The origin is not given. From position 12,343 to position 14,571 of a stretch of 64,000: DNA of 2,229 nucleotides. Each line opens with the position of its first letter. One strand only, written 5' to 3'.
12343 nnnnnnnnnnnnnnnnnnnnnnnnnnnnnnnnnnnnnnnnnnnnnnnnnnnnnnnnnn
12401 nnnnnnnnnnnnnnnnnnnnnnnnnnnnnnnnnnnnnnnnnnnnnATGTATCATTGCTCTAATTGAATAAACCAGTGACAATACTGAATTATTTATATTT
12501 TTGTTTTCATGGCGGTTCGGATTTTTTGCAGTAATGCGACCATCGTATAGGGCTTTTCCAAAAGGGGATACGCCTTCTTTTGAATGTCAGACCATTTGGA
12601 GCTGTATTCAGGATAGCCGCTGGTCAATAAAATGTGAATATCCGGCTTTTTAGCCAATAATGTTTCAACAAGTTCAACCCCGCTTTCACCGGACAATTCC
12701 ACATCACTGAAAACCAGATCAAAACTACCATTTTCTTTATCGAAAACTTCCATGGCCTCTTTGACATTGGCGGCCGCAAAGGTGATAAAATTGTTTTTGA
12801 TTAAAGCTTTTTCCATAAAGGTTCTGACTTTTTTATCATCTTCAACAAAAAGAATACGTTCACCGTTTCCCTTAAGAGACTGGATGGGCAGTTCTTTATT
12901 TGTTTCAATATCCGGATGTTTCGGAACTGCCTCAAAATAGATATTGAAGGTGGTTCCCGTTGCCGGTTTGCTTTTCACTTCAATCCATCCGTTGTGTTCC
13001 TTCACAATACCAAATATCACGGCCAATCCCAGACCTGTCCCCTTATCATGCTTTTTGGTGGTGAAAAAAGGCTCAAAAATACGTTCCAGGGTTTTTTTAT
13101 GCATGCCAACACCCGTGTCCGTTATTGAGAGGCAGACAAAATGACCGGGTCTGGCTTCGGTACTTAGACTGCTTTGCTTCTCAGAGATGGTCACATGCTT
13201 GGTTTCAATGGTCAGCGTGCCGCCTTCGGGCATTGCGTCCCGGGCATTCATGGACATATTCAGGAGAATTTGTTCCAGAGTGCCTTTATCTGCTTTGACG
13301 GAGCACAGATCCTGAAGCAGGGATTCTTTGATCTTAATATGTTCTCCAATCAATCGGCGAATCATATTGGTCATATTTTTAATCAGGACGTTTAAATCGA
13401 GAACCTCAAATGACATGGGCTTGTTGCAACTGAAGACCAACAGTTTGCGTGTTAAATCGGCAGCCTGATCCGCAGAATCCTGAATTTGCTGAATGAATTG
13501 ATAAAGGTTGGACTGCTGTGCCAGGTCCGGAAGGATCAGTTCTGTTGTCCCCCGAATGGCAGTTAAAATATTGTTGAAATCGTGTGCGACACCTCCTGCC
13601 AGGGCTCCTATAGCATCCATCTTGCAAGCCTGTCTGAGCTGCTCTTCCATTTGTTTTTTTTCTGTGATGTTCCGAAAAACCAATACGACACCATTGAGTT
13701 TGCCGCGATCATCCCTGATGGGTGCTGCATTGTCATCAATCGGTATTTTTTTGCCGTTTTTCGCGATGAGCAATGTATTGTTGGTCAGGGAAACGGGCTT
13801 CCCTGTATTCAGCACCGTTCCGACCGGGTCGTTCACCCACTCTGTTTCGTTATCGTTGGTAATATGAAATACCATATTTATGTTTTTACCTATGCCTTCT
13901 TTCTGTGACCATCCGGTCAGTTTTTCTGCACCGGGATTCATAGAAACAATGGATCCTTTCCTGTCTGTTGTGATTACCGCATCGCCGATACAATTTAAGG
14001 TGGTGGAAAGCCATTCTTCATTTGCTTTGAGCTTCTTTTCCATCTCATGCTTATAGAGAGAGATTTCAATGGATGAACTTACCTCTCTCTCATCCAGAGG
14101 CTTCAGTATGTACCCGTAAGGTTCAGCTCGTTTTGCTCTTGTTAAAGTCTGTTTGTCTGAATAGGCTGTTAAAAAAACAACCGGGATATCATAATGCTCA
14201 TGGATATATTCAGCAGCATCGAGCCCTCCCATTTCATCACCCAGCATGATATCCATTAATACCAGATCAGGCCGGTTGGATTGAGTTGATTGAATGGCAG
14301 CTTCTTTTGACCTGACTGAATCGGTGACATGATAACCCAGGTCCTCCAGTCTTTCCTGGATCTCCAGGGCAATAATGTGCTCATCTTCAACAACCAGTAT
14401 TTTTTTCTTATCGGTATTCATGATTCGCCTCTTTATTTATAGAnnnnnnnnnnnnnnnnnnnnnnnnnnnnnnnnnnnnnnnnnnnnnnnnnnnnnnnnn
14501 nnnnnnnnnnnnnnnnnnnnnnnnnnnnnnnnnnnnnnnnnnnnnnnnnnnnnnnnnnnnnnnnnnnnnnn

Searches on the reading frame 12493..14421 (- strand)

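Call 9: search_protein_families(library=pfam, proteins=[window:12493-14421:-], max_evalue=0.001)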
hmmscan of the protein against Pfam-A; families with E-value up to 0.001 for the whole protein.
window:12493-14421:- (642 aa): 9 families
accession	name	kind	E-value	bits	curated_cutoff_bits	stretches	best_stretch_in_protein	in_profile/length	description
PF00072.30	Response_reg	-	6.8e-41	139.3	30.2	2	8-118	1-110/111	Response regulator receiver domain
PF02518.31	HATPase_c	-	2.2e-21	76.8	26.4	1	378-497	2-108/111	Histidine kinase-, DNA gyrase B-, and HSP90-like ATPase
PF00989.32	PAS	-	2.7e-15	56.8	22.6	1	142-252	7-113/113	PAS fold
PF13426.13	PAS_9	-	4.8e-14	52.9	27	1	147-254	2-103/103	PAS domain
PF08448.16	PAS_4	-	3e-11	44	23.1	1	145-256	4-109/110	PAS fold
PF00512.31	HisKA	-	3.4e-09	37.1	26.9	1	273-331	4-61/66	His Kinase A (phospho-acceptor) domain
PF20274.4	cREC_REC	-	0.00017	22.7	27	0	34-79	16-62/88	Cyclic-phosphate processing Receiver domain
PF08447.18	PAS_3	-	0.00018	22.1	25.6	1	159-245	2-85/89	PAS fold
PF13188.13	PAS_8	-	0.00068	19.9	21.8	0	138-178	3-43/65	PAS domain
